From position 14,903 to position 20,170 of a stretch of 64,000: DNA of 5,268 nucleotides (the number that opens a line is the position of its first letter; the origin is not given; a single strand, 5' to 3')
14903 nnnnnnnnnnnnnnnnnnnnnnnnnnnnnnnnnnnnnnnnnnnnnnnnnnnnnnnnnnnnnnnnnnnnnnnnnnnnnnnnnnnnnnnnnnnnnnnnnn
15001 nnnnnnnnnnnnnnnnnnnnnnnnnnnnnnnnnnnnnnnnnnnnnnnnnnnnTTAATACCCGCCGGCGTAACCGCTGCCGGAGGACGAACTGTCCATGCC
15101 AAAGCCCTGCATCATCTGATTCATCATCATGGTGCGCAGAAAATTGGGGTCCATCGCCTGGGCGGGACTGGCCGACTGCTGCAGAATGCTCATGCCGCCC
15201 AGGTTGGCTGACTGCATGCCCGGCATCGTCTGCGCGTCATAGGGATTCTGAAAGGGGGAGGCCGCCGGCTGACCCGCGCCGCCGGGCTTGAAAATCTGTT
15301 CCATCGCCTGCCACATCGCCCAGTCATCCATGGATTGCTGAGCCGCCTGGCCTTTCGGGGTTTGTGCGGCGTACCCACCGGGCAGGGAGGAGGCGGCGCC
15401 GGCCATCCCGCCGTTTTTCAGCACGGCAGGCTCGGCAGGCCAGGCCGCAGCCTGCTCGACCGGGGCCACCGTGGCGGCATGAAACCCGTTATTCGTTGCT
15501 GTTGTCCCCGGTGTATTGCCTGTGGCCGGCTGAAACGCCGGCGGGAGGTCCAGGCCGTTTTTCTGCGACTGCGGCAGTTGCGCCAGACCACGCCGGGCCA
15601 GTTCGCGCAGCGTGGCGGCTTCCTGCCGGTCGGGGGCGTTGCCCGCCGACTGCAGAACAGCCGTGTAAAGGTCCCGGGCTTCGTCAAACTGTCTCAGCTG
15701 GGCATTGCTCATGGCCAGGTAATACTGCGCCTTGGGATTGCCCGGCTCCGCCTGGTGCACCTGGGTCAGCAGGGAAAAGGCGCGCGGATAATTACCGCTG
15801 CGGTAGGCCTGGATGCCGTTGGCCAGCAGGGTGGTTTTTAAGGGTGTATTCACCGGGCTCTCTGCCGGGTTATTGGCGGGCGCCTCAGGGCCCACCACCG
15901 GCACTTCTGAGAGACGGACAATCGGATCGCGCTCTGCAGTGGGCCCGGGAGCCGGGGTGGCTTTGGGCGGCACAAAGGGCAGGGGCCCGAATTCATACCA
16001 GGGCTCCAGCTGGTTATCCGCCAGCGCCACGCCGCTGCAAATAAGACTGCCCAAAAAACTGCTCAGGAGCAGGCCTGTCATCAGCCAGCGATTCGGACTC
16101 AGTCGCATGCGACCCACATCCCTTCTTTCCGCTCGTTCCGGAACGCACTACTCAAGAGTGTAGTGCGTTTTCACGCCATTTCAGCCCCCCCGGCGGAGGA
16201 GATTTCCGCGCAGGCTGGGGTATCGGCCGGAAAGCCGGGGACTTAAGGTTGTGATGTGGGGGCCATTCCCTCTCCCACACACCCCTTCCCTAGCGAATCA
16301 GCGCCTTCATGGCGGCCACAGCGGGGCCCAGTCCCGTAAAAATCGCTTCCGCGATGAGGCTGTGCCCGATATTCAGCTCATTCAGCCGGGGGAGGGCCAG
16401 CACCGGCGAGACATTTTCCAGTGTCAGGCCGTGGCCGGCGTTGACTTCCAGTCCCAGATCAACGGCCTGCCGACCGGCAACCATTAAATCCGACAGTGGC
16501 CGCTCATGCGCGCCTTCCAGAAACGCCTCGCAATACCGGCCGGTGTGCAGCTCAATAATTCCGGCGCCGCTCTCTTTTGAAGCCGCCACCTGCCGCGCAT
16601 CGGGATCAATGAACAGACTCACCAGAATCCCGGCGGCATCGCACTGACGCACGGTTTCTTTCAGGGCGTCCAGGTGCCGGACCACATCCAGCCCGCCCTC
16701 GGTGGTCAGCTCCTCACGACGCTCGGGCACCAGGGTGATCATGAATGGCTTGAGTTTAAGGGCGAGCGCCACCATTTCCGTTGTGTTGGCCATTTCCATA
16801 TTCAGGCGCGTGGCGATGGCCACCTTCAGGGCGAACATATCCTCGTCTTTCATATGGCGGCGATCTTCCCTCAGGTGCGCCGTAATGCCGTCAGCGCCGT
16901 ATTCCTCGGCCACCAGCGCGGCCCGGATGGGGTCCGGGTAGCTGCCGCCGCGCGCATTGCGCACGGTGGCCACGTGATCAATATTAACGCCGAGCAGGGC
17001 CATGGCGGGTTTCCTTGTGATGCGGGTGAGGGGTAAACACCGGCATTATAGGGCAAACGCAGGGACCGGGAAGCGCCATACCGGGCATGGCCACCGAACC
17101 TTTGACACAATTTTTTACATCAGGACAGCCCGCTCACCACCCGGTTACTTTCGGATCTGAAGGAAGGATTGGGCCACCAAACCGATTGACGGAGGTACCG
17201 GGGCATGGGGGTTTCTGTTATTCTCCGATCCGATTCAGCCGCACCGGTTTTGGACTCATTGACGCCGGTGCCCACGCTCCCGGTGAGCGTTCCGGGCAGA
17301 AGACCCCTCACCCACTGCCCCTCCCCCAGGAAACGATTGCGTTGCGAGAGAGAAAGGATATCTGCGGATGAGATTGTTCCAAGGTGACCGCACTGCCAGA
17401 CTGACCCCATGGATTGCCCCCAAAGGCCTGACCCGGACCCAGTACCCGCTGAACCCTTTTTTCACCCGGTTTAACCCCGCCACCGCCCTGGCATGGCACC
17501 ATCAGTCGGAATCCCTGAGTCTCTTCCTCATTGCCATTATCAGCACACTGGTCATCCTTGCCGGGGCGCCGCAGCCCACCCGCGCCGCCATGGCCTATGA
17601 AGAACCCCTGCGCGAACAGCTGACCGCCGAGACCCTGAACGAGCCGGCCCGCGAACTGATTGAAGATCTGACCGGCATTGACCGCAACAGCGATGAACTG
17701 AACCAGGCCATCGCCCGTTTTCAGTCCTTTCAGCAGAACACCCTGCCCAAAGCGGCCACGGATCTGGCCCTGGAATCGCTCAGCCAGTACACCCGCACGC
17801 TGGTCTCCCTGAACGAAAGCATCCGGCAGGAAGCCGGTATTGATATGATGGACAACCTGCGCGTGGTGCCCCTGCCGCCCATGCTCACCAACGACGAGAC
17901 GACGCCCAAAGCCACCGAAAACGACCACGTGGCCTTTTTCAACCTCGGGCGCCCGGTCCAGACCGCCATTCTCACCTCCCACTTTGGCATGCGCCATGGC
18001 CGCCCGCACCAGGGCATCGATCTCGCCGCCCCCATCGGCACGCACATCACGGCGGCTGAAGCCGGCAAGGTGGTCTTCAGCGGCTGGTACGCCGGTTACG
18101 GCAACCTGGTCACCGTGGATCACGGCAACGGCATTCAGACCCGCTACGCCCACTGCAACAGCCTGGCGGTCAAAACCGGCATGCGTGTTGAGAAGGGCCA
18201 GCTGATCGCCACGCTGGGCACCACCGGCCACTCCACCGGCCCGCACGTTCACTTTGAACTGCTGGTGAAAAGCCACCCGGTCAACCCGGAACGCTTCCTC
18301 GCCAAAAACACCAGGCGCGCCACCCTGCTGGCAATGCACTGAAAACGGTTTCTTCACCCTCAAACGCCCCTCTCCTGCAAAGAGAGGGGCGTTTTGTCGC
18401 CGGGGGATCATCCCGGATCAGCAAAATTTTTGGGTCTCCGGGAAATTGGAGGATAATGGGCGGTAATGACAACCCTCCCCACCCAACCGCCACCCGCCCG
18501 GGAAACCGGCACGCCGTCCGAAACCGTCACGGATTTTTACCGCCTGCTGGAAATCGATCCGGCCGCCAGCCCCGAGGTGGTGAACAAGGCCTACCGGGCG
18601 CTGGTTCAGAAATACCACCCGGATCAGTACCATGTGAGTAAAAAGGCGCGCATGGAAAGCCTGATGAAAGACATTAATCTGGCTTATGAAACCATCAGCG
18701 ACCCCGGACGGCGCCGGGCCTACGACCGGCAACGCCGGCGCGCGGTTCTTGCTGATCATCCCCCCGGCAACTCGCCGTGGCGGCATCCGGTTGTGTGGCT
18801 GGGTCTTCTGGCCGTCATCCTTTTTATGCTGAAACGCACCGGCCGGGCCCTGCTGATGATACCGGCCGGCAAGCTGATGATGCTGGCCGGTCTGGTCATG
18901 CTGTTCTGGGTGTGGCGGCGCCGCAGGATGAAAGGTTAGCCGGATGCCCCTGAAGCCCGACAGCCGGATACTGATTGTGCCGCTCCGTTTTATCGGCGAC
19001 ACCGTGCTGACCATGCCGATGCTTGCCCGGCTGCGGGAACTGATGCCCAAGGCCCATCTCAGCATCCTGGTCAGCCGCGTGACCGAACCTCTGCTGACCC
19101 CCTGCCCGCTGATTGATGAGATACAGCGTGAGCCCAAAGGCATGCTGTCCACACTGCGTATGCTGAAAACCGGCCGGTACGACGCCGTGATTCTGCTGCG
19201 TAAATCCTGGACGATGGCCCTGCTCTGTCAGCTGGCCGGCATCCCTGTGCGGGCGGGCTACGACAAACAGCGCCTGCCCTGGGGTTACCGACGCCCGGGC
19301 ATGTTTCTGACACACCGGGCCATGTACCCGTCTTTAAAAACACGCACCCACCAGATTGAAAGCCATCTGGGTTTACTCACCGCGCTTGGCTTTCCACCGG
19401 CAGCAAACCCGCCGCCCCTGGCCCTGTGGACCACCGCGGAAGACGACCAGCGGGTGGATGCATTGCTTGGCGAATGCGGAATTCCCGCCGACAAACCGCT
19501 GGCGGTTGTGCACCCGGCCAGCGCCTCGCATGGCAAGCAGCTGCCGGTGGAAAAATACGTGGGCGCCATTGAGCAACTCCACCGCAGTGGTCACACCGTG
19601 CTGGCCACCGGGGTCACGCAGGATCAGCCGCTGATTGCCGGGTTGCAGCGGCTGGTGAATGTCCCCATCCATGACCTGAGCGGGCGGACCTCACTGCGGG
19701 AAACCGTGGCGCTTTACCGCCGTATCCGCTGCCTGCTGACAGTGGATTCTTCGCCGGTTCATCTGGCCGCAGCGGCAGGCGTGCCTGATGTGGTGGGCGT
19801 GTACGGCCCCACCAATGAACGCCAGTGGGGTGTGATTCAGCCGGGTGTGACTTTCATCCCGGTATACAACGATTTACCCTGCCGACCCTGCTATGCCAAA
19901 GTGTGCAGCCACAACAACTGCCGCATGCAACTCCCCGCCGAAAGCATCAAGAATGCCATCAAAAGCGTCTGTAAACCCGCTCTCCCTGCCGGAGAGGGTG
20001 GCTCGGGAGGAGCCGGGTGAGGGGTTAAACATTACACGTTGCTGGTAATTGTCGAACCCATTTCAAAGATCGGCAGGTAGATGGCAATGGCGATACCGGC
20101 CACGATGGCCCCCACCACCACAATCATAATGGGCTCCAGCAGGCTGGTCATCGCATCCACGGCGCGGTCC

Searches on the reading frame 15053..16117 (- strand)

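Call 63: search_protein_families(library=pfam, proteins=[window:15053-16117:-], max_evalue=0.001)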
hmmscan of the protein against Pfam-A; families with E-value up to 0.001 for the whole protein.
window:15053-16117:- (354 aa): 7 families
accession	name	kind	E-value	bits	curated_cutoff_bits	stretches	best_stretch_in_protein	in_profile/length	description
PF14559.12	TPR_19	-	4.7e-09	36.9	25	1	105-164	2-61/68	Tetratricopeptide repeat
PF14853.12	Fis1_TPR_C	-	6.5e-07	29.9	25.3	1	132-174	5-44/53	Fis1 C-terminal tetratricopeptide repeat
PF13432.12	TPR_16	-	1e-06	29.5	32.7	1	99-162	2-65/65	Tetratricopeptide repeat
PF07719.23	TPR_2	-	2.2e-06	27.8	27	0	128-157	1-30/34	Tetratricopeptide repeat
PF13428.12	TPR_14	-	0.00019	22.2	23.5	0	128-163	1-36/44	Tetratricopeptide repeat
PF12895.13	ANAPC3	-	0.00033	21.3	27.2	1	105-151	34-79/82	Anaphase-promoting complex, cyclosome, subunit 3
PF13424.12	TPR_12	-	0.00042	20.9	30.1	0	130-175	5-53/77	Tetratricopeptide repeat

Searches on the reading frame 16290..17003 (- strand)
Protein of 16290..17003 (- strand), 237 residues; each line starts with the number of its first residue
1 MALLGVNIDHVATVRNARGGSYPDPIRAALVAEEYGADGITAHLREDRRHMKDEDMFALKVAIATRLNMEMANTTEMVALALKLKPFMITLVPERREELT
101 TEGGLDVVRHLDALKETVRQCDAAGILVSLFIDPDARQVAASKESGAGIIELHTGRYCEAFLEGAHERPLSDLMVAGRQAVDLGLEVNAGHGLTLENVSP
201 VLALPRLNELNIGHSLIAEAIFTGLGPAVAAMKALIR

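Call 63: search_protein_families(library=pfam, proteins=[window:16290-17003:-], max_evalue=0.001)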
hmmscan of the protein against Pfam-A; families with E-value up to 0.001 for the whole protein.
window:16290-17003:- (237 aa): 1 family
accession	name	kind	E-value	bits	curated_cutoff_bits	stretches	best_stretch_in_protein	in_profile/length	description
PF03740.19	PdxJ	-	3.1e-95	318.2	24.5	1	4-236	2-234/234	Pyridoxal phosphate biosynthesis protein PdxJ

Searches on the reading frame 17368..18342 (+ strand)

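Call 63: search_protein_families(library=pfam, proteins=[window:17368-18342:+], max_evalue=0.001)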
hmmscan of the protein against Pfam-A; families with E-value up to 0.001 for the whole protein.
window:17368-18342:+ (324 aa): 1 family
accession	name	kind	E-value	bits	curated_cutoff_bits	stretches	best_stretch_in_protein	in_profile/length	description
PF01551.29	Peptidase_M23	-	3.4e-36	123.8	28.7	1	213-307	2-96/96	Peptidase family M23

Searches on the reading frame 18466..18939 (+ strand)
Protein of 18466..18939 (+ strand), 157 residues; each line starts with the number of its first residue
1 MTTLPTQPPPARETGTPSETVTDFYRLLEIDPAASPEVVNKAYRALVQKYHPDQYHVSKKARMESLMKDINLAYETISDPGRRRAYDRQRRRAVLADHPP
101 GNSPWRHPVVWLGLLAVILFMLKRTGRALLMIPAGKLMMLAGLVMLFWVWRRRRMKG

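Call 63: search_protein_families(library=pfam, proteins=[window:18466-18939:+], max_evalue=0.001)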
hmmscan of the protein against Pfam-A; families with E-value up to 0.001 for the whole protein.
window:18466-18939:+ (157 aa): 1 family
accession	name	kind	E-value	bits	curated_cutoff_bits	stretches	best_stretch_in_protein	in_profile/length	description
PF00226.36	DnaJ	-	3.5e-16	59.5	27.8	1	23-87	1-63/63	DnaJ domain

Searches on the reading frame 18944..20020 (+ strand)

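Call 63: search_protein_families(library=pfam, proteins=[window:18944-20020:+], max_evalue=0.001)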
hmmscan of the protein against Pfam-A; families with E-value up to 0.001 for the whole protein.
window:18944-20020:+ (358 aa): 1 family
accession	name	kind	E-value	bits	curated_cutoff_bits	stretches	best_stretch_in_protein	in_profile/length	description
PF01075.23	Glyco_transf_9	-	1.1e-28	100.6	22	1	69-324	3-244/247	Glycosyltransferase family 9 (heptosyltransferase)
